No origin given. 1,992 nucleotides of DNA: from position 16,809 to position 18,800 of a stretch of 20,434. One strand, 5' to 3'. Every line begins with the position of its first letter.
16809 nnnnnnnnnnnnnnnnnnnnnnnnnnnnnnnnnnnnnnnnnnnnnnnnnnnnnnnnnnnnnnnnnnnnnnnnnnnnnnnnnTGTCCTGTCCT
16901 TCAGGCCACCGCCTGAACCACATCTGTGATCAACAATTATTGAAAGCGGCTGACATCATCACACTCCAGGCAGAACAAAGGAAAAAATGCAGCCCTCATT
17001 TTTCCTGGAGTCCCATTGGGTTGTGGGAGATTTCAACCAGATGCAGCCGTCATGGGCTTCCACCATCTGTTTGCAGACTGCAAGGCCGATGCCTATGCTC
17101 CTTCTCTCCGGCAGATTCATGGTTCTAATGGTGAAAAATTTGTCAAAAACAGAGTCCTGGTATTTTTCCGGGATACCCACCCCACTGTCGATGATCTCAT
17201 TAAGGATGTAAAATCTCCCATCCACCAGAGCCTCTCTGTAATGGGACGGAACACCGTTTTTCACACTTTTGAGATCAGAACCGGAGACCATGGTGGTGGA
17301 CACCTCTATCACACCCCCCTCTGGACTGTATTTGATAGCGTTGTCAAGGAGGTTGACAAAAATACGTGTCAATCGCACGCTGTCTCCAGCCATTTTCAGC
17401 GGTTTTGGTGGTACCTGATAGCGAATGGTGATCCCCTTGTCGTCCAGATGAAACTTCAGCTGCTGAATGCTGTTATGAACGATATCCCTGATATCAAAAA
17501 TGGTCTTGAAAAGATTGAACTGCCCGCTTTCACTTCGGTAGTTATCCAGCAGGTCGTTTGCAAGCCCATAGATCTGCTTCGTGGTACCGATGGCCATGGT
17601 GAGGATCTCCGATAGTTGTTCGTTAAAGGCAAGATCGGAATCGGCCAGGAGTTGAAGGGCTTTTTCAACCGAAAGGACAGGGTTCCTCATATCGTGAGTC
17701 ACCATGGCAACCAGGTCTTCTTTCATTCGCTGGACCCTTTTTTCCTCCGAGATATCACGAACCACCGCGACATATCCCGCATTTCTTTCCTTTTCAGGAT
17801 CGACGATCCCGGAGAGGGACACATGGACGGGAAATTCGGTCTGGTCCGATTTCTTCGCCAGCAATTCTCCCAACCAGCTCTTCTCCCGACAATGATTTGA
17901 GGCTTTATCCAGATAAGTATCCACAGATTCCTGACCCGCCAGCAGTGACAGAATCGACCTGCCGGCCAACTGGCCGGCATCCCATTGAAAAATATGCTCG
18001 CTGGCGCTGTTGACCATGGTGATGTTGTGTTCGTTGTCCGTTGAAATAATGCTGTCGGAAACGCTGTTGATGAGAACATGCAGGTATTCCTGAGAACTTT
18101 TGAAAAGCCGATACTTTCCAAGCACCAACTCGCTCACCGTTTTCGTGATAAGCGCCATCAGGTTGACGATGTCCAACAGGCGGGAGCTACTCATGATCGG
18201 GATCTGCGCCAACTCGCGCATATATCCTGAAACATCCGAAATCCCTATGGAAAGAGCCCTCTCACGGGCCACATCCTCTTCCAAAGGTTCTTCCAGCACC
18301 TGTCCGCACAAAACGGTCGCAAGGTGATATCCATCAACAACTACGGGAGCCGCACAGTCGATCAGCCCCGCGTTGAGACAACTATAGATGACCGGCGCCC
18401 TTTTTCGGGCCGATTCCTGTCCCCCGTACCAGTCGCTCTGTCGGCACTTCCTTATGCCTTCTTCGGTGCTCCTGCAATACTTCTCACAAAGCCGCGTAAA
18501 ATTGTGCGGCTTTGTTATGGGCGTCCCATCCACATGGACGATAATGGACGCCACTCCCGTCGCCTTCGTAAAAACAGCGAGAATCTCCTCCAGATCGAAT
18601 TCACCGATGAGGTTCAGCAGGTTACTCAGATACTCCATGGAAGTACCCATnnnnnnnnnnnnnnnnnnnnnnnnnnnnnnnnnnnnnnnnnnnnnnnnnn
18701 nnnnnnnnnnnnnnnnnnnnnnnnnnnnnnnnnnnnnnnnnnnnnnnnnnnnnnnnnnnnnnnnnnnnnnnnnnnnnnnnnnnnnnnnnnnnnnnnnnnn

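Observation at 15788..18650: PocR-domain cytoplasmic histidine kinase plus two response regulators as candidate regulator of the BMC operon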

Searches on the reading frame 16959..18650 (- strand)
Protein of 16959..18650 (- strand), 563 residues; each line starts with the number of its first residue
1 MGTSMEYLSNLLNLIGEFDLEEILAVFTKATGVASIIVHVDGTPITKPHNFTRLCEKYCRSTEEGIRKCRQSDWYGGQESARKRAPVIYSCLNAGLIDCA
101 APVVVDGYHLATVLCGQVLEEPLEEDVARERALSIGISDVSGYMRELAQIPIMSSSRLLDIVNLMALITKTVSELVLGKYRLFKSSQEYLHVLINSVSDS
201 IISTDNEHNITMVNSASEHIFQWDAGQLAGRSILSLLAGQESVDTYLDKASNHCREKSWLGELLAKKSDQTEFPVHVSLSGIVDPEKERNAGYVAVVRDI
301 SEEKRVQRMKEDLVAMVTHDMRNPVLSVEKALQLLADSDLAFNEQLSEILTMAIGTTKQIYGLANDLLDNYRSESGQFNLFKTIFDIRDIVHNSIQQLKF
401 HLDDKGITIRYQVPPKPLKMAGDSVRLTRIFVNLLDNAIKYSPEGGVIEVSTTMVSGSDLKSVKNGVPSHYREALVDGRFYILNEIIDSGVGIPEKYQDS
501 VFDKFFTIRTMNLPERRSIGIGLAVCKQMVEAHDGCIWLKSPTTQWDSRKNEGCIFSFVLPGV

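Call 4: search_protein_families(library=pfam, proteins=[window:16959-18650:-], max_evalue=0.01)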
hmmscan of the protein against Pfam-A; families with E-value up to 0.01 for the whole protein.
window:16959-18650:- (563 aa): 7 families
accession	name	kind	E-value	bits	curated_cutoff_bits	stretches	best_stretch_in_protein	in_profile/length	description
PF10114.15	PocR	-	1.4e-44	152.2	23.9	1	19-175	7-160/162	Sensory domain found in PocR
PF02518.31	HATPase_c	-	6.1e-19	68.9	26.4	1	422-561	1-108/111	Histidine kinase-, DNA gyrase B-, and HSP90-like ATPase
PF13426.13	PAS_9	-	2.4e-11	44.3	27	1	199-302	2-103/103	PAS domain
PF00989.32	PAS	-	2.3e-09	37.7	22.6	1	190-300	3-113/113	PAS fold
PF00512.31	HisKA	-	9.6e-08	32.4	26.9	1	309-376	1-66/66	His Kinase A (phospho-acceptor) domain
PF08448.16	PAS_4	-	0.00015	22.4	23.1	1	195-305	2-110/110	PAS fold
PF13188.13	PAS_8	-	0.0011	19.2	21.8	1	188-233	1-43/65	PAS domain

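Call 12: find_homologous_proteins(query=window:16959-18650:-, max_evalue=1e-10)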
Query window:16959-18650:- (563 aa): 697 proteins with E <= 1e-10 among 8000 candidates; the best 120 are listed.
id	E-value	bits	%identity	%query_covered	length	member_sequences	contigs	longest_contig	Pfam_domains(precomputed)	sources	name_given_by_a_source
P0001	0.0e+0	1264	100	100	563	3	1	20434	PF13426.14,PF10114.16,PF02518.32,PF00512.32,PF00989.32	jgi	-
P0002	0.0e+0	1066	85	99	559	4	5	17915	PF13426.14,PF10114.16,PF02518.32,PF00512.32,PF00989.32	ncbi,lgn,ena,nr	ncbi:MAG TPA: PAS domain S-box protein [Proteobacteria bacterium]|nr:sensor protein kinase WalK [bac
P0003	0.0e+0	1065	84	99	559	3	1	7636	PF13426.14,PF10114.16,PF02518.32,PF00512.32,PF00989.32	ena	-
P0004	0.0e+0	1059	83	99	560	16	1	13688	PF13426.14,PF10114.16,PF02518.32,PF00512.32,PF00989.32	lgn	-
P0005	0.0e+0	1057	83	99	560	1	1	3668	PF13426.14,PF10114.16,PF02518.32,PF00512.32,PF00989.32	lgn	-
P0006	1.1e-297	1006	79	99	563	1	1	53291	PF13426.14,PF10114.16,PF02518.32,PF00512.32,PF00989.32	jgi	-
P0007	1.1e-273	927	80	90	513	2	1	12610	PF13426.14,PF10114.16,PF08448.17,PF02518.32,PF00512.32,PF00989.32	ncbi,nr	ncbi:PocR ligand-binding domain-containing protein, partial [bacterium]|nr:PocR ligand-binding domai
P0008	8.2e-205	700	55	99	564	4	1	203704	PF13426.14,PF10114.16,PF02518.32,PF00512.32,PF00989.32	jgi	jgi:PAS domain S-box-containing protein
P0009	1.1e-191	656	55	98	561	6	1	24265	PF13426.14,PF24820.2,PF10114.16,PF08448.17,PF02518.32,PF00512.32,PF00989.32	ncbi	-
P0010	1.3e-182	626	53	99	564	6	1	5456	PF13426.14,PF10114.16,PF08448.17,PF02518.32,PF00512.32,PF00989.32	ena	-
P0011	2.7e-182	625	53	99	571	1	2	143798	PF13426.14,PF10114.16,PF08448.17,PF02518.32,PF00512.32,PF00989.32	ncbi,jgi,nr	ncbi:MAG: PocR ligand-binding domain-containing protein [Deltaproteobacteria bacterium]|nr:PocR liga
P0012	8.9e-182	624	52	98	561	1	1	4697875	PF13426.14,PF24820.2,PF10114.16,PF02518.32,PF00512.32,PF00989.32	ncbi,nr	ncbi:MAG: PocR ligand-binding domain-containing protein [Deltaproteobacteria bacterium]|nr:MAG: PocR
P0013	1.4e-181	623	53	98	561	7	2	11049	PF13426.14,PF24820.2,PF10114.16,PF08448.17,PF02518.32,PF00512.32,PF00989.32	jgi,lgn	-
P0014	1.8e-178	613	53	98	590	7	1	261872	PF13426.14,PF10114.16,PF08448.17,PF02518.32,PF00512.32,PF00989.32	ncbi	-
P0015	2.1e-178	612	51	98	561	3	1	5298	PF13426.14,PF24820.2,PF10114.16,PF08448.17,PF02518.32,PF00512.32,PF00989.32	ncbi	-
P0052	3.2e-160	553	48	98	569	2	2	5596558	PF13426.14,PF24820.2,PF10114.16,PF08448.17,PF02518.32,PF00512.32,PF00989.32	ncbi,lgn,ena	-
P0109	5.9e-151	522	47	98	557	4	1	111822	PF13426.14,PF13188.14,PF10114.16,PF02518.32,PF00512.32,PF00989.32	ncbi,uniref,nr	ncbi:sensor histidine kinase [Desulfogranum marinum]|uniref:sensor histidine kinase n=1 Tax=Desulfog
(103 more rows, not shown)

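Call 14: find_related_loci(query=window:16959-18650:-, collection=genome_contigs, flank=10000)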
Query window:16959-18650:- (563 aa) in genome_contigs; peptide patterns used: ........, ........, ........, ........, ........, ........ (x = any residue, [..] = any of these).
131 stretches matched a pattern; 8 encode a relative of the query (tblastn E <= 1e-3); 8 distinct loci.
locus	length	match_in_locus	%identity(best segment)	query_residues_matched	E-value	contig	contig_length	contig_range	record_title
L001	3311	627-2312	83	2-563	0e+0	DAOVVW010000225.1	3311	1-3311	MAG TPA_asm: Pseudomonadota bacterium isolate CSMAG_1715 CSMAG_1715_k141_1535096_length_3311_cov_5.0000, whole genome sh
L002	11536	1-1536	80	55-563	0e+0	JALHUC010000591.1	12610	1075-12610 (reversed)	MAG: bacterium isolate PFL40 seq_4285491, whole genome shotgun sequence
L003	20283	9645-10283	29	309-544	5e-28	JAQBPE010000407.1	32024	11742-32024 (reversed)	MAG: Cyanobacteria bacterium RYN_339 scaffold_3762394, whole genome shotgun sequence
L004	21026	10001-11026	23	193-541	3e-20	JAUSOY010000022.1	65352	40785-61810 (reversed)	MAG: Bacteroidales bacterium isolate E21_metabat.bin.19 E21_k141_296069, whole genome shotgun sequence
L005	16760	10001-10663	28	308-561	3e-16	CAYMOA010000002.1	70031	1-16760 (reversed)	MAG TPA_asm: uncultured Candidatus Saccharibacteria bacterium isolate SRP285395_co2_98 genome assembly, contig: NODE_503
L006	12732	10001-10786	22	275-541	4e-16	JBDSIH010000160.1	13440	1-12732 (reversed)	MAG: Chthoniobacterales bacterium isolate cluster1_bin.295 k127_11212227, whole genome shotgun sequence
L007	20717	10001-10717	24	256-561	6e-14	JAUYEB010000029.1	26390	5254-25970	MAG: Candidatus Bathyarchaeota archaeon isolate C20_metabat.bin.87 C20_k141_106539, whole genome shotgun sequence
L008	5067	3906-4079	39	482-545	2e-7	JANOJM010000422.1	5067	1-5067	MAG: Nitrospiraceae bacterium isolate VAR_48_metabat_227 VAR_48_k141_1129052, whole genome shotgun sequence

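Call 15: find_encoding_contigs(protein=P0006, flank=10000, max_places=1)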
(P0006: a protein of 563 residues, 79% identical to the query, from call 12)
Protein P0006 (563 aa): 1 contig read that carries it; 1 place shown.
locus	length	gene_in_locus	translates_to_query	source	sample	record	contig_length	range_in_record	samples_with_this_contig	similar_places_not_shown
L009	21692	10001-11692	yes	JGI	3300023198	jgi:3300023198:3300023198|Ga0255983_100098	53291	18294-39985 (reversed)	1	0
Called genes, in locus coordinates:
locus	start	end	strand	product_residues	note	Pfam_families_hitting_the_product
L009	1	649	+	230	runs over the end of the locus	PF00392:GntR, PF13412:HTH_24 (faint), PF07729:FCD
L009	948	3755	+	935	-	PF04879:Molybdop_Fe4S4, PF00384:Molybdopterin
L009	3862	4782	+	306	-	PF24859:FdhE_central (weak), PF24860:FdhE_C (weak)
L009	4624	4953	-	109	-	-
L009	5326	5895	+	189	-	PF04879:Molybdop_Fe4S4, PF00384:Molybdopterin (weak)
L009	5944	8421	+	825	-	PF00384:Molybdopterin, PF01568:Molydop_binding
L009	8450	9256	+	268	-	PF12797:Fer4_2 (faint), PF12837:Fer4_6 (faint), PF12838:Fer4_7 (faint), PF13247:Fer4_11, PF14697:Fer4_21 (weak), PF00037:Fer4 (weak), PF13187:Fer4_9 (weak), PF09163:Form-deh_trans, +1 more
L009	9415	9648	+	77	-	PF01292:Ni_hydr_CYTB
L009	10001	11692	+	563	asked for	PF10114:PocR, PF00989:PAS, PF13426:PAS_9, PF00512:HisKA, PF02518:HATPase_c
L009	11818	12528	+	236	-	PF00072:Response_reg, PF00196:GerE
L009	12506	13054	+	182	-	PF00072:Response_reg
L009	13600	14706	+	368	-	PF00465:Fe-ADH, PF13685:Fe-ADH_2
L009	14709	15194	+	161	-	PF06496:DUF1097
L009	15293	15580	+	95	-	PF00936:BMC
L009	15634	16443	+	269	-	PF00936:BMC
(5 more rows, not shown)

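Call 16: find_encoding_contigs(protein=P0008, flank=10000, max_places=1)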
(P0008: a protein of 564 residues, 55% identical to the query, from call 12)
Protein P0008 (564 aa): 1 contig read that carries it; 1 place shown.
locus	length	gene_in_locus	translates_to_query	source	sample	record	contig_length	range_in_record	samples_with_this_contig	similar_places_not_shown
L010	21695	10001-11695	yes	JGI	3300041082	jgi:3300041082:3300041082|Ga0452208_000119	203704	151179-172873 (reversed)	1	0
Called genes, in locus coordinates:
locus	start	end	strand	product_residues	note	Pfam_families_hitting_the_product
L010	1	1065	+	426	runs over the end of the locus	PF14522:Cytochrome_C7 (faint), PF13435:Cytochrome_C554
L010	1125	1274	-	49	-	-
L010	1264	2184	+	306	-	PF01207:Dus, PF01180:DHO_dh (weak)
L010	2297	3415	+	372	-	PF00989:PAS, PF08448:PAS_4, PF13426:PAS_9, PF00512:HisKA, PF02518:HATPase_c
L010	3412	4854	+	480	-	PF00072:Response_reg, PF00158:Sigma54_activat, PF14532:Sigma54_activ_2, PF07728:AAA_5, PF25601:AAA_lid_14, PF02954:HTH_8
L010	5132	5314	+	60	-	PF10133:CooT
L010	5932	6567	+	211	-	-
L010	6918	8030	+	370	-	PF13776:DUF4172, PF02661:Fic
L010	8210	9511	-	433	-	PF03069:FmdA_AmdA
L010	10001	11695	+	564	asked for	PF10114:PocR, PF00989:PAS, PF13426:PAS_9, PF00512:HisKA (weak), PF02518:HATPase_c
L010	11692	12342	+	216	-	PF00072:Response_reg, PF00196:GerE, PF04545:Sigma70_r4 (weak), PF08281:Sigma70_r4_2 (faint)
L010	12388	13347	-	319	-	PF00056:Ldh_1_N, PF02866:Ldh_1_C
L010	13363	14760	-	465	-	PF00171:Aldedh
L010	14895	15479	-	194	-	PF03928:HbpS-like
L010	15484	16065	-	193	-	PF01923:Cob_adeno_trans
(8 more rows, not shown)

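Call 17: find_encoding_contigs(protein=P0012, flank=10000, max_places=1)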
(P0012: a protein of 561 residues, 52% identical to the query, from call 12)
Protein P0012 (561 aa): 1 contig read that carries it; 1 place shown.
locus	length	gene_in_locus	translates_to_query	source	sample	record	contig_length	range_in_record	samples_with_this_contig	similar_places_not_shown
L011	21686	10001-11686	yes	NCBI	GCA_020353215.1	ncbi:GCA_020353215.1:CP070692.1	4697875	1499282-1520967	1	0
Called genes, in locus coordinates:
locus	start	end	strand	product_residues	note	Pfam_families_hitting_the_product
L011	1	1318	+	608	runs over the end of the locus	PF01590:GAF (faint)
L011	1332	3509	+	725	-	PF05402:PqqD (weak)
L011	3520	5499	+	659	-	PF00270:DEAD (faint), PF07517:SecA_DEAD, PF01043:SecA_PP_bind, PF21090:P-loop_SecA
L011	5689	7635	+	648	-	PF00691:OmpA, PF02321:OEP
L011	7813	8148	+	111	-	PF11950:DUF3467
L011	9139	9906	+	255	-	PF00142:Fer4_NifH, PF01656:CbiA, PF02374:ArsA_ATPase (weak), PF09140:MipZ (faint), PF10609:ParA, PF13614:AAA_31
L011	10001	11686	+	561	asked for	PF10114:PocR, PF00989:PAS, PF24820:Diguanyl_cycl_sensor (faint), PF13426:PAS_9, PF00512:HisKA (weak), PF02518:HATPase_c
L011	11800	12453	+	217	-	PF00072:Response_reg, PF00196:GerE, PF04545:Sigma70_r4 (weak), PF08281:Sigma70_r4_2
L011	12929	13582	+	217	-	PF00072:Response_reg, PF00196:GerE, PF04545:Sigma70_r4 (faint), PF08281:Sigma70_r4_2 (faint)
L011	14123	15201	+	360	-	PF00465:Fe-ADH, PF13685:Fe-ADH_2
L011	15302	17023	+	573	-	PF07719:TPR_2 (faint), PF13414:TPR_11 (faint), PF00515:TPR_1 (faint)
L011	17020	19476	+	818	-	PF13620:CarboxypepD_reg (faint), PF08308:PEGA, PF03781:FGE-sulfatase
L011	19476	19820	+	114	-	-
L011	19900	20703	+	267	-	PF01618:MotA_ExbB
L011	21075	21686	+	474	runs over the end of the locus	PF00498:FHA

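Call 18: find_encoding_contigs(protein=P0052, flank=10000, max_places=1)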
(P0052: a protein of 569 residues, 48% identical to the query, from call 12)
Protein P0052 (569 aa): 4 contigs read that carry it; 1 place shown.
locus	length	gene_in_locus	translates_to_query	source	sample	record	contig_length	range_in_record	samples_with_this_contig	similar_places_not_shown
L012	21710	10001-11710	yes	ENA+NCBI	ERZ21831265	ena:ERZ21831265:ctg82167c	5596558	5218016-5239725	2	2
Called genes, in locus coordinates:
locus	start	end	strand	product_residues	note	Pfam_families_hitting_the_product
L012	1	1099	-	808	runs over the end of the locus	PF00037:Fer4 (faint), PF12837:Fer4_6 (faint), PF02662:FlpD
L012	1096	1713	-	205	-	PF00111:Fer2 (weak), PF13510:Fer2_4, PF14697:Fer4_21, PF12838:Fer4_7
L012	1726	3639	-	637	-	PF01512:Complex1_51K, PF12837:Fer4_6 (faint), PF00037:Fer4 (faint), PF10589:NADH_4Fe-4S, PF12838:Fer4_7 (weak), PF13187:Fer4_9 (weak), PF13237:Fer4_10 (weak)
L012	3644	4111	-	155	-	PF01257:2Fe-2S_thioredx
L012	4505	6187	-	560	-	PF08448:PAS_4 (faint), PF00989:PAS (weak), PF13188:PAS_8 (weak), PF13426:PAS_9, PF00158:Sigma54_activat, PF14532:Sigma54_activ_2, PF25601:AAA_lid_14, PF02954:HTH_8, +2 more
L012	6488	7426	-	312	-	-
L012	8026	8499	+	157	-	-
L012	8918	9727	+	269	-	PF13189:Cytidylate_kin2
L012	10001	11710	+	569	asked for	PF10114:PocR, PF24820:Diguanyl_cycl_sensor (faint), PF00989:PAS, PF08448:PAS_4, PF13426:PAS_9, PF00512:HisKA (weak), PF02518:HATPase_c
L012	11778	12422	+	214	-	PF00072:Response_reg, PF00196:GerE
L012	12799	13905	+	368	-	PF00465:Fe-ADH, PF13685:Fe-ADH_2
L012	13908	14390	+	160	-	PF06496:DUF1097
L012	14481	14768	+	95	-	PF00936:BMC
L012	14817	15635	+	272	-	PF00936:BMC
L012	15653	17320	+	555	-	PF02286:Dehydratase_LU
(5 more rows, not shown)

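Call 19: find_encoding_contigs(protein=P0109, flank=10000, max_places=1)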
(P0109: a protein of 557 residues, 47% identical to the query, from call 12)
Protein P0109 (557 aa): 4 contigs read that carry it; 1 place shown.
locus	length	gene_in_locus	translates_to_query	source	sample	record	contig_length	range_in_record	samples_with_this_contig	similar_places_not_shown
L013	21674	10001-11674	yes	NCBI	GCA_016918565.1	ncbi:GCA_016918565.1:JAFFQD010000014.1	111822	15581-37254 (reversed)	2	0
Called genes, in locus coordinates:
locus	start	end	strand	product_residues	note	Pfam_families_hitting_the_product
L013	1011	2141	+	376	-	PF00712:DNA_pol3_beta, PF02767:DNA_pol3_beta_2, PF02768:DNA_pol3_beta_3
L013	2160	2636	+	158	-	PF00710:Asparaginase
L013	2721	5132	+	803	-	PF02518:HATPase_c, PF00204:DNA_gyraseB, PF01751:Toprim, PF00986:DNA_gyraseB_C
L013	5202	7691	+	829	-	PF00521:DNA_topoisoIV, PF03989:DNA_gyraseA_C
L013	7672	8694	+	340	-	PF01210:NAD_Gly3P_dh_N, PF02558:ApbA (weak), PF03446:NAD_binding_2 (weak), PF03807:F420_oxidored (weak), PF07479:NAD_Gly3P_dh_C, PF20618:GPD_NAD_C_bact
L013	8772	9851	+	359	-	PF04170:NlpE (weak), PF17185:NlpE_C, PF03724:META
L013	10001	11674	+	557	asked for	PF10114:PocR, PF00989:PAS, PF13188:PAS_8 (faint), PF13426:PAS_9, PF00512:HisKA, PF02518:HATPase_c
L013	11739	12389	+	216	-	PF00072:Response_reg, PF00196:GerE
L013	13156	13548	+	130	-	PF00072:Response_reg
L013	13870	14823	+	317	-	PF25928:DUF7973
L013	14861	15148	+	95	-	PF00936:BMC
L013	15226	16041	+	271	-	PF00936:BMC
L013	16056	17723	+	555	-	PF02286:Dehydratase_LU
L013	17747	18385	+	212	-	PF02288:Dehydratase_MU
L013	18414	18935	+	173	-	PF02287:Dehydratase_SU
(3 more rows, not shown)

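Call 20: find_encoding_contigs(protein=P0011, flank=10000, max_places=1)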
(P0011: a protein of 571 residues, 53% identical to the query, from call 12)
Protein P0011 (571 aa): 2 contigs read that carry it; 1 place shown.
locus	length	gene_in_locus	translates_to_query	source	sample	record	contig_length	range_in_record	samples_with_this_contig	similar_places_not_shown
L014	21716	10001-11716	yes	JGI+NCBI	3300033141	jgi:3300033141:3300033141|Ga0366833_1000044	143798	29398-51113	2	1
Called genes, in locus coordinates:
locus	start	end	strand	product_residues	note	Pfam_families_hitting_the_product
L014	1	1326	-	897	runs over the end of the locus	PF02739:5_3_exonuc_N, PF01367:5_3_exonuc, PF01612:DNA_pol_A_exo1, PF22619:DNA_polI_exo1, PF00476:DNA_pol_A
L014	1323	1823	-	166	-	-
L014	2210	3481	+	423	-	PF01409:tRNA-synt_2d (faint), PF13393:tRNA-synt_His, PF00152:tRNA-synt_2 (weak), PF00587:tRNA-synt_2b, PF03129:HGTP_anticodon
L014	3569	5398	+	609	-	PF01336:tRNA_anti-codon, PF00152:tRNA-synt_2, PF02938:GAD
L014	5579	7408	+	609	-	PF00682:HMGL-like, PF02743:dCache_1, PF22673:MCP-like_PDC_1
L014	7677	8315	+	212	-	PF03330:DPBB_1, PF05036:SPOR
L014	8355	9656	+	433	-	PF00815:Histidinol_dh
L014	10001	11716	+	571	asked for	PF10114:PocR, PF00989:PAS, PF08448:PAS_4 (weak), PF13426:PAS_9, PF00512:HisKA, PF02518:HATPase_c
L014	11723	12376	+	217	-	PF00072:Response_reg, PF00196:GerE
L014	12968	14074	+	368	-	PF00465:Fe-ADH, PF13685:Fe-ADH_2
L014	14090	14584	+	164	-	PF06496:DUF1097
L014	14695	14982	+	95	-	PF00936:BMC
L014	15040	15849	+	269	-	PF00936:BMC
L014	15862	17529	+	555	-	PF02286:Dehydratase_LU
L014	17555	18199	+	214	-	PF02288:Dehydratase_MU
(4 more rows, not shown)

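Call 21: find_encoding_contigs(protein=P0014, flank=10000, max_places=1)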
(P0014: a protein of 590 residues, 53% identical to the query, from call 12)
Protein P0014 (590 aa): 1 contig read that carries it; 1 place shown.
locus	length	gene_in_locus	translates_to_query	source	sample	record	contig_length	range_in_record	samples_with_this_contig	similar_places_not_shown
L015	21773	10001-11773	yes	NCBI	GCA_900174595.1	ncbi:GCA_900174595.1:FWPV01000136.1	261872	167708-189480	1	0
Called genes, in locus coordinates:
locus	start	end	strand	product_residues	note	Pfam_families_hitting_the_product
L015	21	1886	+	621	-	PF18427:DDR_swiveling, PF08841:DDR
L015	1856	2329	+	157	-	PF02288:Dehydratase_MU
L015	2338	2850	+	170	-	PF00936:BMC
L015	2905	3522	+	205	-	PF27545:CsoS1D_N, PF00936:BMC (faint)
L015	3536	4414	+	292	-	PF06723:MreB_Mbl (weak), PF00012:HSP70 (weak), PF11104:PilM_2, PF14450:FtsA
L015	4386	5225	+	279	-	PF02441:Flavoprotein (weak)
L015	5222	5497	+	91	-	PF03319:EutN_CcmL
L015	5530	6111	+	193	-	PF01923:Cob_adeno_trans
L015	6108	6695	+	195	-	PF03928:HbpS-like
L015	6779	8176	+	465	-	PF00171:Aldedh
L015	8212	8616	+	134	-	PF03928:HbpS-like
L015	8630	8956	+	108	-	-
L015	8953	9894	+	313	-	PF00056:Ldh_1_N, PF02866:Ldh_1_C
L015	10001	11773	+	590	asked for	PF10114:PocR, PF00989:PAS, PF08448:PAS_4 (weak), PF13426:PAS_9, PF00512:HisKA (weak), PF02518:HATPase_c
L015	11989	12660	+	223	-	PF00072:Response_reg, PF00196:GerE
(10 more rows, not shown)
